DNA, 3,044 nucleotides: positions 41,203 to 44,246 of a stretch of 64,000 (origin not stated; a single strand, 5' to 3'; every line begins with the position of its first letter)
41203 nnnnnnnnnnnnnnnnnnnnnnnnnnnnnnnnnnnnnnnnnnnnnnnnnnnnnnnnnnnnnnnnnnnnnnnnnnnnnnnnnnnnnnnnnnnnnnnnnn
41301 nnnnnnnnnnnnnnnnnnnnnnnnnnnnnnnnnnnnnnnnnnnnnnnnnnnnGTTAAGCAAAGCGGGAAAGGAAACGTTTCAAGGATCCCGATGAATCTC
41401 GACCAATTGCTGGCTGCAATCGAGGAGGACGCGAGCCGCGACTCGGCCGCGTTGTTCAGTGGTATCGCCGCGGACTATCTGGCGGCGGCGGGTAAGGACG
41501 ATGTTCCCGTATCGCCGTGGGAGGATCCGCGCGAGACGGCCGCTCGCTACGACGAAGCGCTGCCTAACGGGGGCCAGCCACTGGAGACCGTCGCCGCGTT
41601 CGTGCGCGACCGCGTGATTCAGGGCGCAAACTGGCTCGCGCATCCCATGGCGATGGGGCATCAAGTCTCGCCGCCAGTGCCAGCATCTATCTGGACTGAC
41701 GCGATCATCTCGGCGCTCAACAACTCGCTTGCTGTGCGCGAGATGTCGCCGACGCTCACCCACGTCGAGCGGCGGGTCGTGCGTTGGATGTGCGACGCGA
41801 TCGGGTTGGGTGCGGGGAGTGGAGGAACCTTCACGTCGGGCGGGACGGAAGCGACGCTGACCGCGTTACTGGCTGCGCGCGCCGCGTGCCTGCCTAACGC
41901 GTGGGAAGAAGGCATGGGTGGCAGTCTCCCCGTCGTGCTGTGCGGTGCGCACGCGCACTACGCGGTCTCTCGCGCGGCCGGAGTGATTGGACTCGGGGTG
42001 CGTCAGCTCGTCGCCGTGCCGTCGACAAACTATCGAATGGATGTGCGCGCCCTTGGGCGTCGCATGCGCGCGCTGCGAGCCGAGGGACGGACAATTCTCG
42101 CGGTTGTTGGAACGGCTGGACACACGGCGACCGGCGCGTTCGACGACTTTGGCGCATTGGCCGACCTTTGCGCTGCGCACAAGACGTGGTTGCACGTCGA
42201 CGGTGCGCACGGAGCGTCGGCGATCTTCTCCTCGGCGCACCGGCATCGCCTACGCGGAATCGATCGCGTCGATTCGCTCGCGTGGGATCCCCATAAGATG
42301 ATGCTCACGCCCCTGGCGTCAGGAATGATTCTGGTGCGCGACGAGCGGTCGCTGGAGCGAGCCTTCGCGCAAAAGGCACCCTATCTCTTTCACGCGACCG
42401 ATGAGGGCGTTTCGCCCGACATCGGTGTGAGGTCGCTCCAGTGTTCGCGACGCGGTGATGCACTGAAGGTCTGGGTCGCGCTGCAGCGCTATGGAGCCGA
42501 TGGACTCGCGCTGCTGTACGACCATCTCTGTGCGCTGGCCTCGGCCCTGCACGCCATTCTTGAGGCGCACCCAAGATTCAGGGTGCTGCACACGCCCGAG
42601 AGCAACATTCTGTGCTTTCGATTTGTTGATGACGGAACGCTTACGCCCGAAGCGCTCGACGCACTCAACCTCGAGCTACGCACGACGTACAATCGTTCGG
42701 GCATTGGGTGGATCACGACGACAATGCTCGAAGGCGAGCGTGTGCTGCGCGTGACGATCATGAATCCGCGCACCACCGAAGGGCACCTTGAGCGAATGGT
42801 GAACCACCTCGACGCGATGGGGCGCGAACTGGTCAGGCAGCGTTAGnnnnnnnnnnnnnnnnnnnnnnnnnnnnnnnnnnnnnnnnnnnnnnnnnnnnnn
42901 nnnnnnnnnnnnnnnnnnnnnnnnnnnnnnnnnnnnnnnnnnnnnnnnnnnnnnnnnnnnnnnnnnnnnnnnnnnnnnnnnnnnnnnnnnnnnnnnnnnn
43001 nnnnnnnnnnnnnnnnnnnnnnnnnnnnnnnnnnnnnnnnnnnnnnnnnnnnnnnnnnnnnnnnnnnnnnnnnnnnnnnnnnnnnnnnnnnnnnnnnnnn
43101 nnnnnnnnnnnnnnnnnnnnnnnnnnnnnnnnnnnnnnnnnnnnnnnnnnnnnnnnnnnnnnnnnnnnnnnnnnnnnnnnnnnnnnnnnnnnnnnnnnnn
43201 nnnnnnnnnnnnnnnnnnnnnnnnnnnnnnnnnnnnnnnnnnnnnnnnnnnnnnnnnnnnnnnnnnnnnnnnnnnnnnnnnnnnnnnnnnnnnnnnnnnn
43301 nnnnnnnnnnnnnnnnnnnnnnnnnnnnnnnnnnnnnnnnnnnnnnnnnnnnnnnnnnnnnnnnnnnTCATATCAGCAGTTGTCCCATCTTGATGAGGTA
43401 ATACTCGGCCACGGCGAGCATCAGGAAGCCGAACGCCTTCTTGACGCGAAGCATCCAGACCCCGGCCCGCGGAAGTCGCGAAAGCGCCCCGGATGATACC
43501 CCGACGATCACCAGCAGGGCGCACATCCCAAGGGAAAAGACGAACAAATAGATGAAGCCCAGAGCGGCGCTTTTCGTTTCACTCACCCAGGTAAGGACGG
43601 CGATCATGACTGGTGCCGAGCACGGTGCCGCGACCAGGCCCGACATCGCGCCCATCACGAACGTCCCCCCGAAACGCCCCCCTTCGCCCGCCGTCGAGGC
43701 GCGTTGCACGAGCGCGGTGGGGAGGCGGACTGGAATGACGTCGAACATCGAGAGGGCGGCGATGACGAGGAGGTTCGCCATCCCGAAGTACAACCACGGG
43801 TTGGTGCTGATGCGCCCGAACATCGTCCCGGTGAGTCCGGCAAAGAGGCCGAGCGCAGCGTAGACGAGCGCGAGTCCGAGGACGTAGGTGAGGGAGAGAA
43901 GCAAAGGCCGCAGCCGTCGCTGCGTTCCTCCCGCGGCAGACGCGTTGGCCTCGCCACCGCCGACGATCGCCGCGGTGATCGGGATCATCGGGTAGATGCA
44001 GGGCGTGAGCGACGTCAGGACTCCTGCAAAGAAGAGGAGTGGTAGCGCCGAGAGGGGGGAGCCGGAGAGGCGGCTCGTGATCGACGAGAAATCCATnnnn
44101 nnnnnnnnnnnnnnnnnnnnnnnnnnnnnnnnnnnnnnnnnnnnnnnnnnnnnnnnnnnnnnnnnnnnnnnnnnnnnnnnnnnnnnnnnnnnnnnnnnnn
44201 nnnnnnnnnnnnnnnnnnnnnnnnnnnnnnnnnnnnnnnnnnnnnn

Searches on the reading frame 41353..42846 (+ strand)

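Call 30: search_protein_families(library=pfam, max_evalue=0.000001, proteins=[window:41353-42846:+])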
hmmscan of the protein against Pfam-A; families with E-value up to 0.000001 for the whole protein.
window:41353-42846:+ (497 aa): 1 family
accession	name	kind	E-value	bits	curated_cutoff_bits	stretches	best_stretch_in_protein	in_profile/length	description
PF00282.25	Pyridoxal_deC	-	7e-70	236.1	27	1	62-424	4-374/375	Pyridoxal-dependent decarboxylase conserved domain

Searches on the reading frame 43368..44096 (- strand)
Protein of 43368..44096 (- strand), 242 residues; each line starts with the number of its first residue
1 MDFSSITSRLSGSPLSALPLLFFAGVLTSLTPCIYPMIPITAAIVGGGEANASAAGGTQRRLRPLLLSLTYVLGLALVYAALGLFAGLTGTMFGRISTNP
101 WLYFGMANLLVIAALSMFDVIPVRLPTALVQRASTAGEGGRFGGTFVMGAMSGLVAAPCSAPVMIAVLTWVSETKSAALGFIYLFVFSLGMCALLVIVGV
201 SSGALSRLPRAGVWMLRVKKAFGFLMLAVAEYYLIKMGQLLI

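Call 30: search_protein_families(library=pfam, max_evalue=0.000001, proteins=[window:43368-44096:-])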
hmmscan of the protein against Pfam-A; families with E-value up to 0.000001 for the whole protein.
window:43368-44096:- (242 aa): 2 families
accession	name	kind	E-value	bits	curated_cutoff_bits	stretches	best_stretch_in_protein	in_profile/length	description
PF02683.22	DsbD_TM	-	2.7e-54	184.2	27.1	1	18-233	5-214/219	Cytochrome C biogenesis protein transmembrane domain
PF13386.12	DsbD_2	-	9.1e-12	45.7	24.9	1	21-212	2-183/199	Cytochrome C biogenesis protein transmembrane region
